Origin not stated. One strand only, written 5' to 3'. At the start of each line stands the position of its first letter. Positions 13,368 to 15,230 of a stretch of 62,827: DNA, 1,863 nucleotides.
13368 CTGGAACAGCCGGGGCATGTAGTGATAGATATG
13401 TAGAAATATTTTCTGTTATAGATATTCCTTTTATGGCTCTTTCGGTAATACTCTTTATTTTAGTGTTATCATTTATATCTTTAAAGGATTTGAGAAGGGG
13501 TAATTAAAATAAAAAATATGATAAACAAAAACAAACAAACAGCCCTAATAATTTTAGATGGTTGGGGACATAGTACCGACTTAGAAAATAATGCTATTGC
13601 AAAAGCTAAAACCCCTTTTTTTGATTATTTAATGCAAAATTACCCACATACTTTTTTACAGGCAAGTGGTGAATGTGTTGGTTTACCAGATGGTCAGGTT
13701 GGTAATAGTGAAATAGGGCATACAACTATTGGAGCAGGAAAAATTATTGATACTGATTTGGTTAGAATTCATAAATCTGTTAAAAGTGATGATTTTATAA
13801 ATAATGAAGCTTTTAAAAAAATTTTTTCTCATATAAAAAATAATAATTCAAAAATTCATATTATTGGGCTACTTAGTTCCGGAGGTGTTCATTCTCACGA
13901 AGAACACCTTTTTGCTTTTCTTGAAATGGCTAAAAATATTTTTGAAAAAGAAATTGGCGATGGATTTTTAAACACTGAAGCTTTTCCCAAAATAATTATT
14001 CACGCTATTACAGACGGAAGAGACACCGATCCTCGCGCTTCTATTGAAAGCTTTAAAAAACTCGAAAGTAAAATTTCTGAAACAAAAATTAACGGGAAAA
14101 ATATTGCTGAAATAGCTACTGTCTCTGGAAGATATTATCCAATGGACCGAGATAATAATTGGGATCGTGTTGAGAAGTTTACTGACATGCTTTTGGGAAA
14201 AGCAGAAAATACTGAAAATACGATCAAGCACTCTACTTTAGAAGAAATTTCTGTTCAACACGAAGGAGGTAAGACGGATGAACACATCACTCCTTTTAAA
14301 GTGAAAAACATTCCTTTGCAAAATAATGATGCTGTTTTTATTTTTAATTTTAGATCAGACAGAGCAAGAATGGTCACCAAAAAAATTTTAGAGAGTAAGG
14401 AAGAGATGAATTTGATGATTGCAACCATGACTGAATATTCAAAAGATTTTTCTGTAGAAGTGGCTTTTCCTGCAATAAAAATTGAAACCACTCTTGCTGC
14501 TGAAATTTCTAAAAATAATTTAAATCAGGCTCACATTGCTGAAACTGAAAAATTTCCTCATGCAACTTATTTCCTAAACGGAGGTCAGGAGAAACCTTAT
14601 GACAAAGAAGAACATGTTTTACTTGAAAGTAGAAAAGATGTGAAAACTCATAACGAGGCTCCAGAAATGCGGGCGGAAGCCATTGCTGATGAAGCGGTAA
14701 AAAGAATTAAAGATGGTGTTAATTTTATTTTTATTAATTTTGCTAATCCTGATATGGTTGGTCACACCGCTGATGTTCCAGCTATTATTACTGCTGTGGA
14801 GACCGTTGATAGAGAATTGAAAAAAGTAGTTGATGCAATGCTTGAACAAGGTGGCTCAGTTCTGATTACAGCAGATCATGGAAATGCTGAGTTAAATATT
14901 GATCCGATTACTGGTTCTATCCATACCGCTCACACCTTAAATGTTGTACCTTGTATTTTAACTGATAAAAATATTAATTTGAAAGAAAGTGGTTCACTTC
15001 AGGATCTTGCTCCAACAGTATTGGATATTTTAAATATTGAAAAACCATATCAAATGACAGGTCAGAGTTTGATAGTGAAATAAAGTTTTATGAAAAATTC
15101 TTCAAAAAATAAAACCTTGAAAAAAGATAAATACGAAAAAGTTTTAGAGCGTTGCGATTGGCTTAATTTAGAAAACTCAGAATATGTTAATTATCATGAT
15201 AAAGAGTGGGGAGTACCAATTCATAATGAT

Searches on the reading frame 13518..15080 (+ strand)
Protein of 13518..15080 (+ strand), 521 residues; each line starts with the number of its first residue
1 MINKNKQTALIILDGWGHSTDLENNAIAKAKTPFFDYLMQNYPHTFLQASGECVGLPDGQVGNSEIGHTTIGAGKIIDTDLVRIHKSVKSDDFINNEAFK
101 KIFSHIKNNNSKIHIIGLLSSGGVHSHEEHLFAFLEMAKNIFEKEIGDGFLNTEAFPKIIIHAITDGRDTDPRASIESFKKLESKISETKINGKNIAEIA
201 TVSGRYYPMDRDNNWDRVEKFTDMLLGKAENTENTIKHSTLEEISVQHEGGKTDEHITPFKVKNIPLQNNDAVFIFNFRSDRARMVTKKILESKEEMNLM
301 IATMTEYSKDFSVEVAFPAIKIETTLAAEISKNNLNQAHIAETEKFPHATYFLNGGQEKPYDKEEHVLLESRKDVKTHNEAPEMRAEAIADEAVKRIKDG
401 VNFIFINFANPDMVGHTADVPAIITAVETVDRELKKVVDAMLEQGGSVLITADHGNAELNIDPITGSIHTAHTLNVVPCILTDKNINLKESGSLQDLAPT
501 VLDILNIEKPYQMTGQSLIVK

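Call 90: search_protein_families(library=pfam, proteins=[window:13518-15080:+], max_evalue=0.00001)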
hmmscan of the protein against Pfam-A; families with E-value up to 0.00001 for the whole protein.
window:13518-15080:+ (521 aa): 3 families
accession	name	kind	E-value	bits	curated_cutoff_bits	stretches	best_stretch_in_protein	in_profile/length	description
PF01676.23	Metalloenzyme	-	4.6e-65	220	24.3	1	6-509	1-252/252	Metalloenzyme superfamily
PF06415.18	iPGM_N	-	6.5e-57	193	27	1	84-309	1-217/217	BPG-independent PGAM N-terminus (iPGM_N)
PF01663.27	Phosphodiest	-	8.8e-08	32.5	23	1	350-469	106-231/342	Type I phosphodiesterase / nucleotide pyrophosphatase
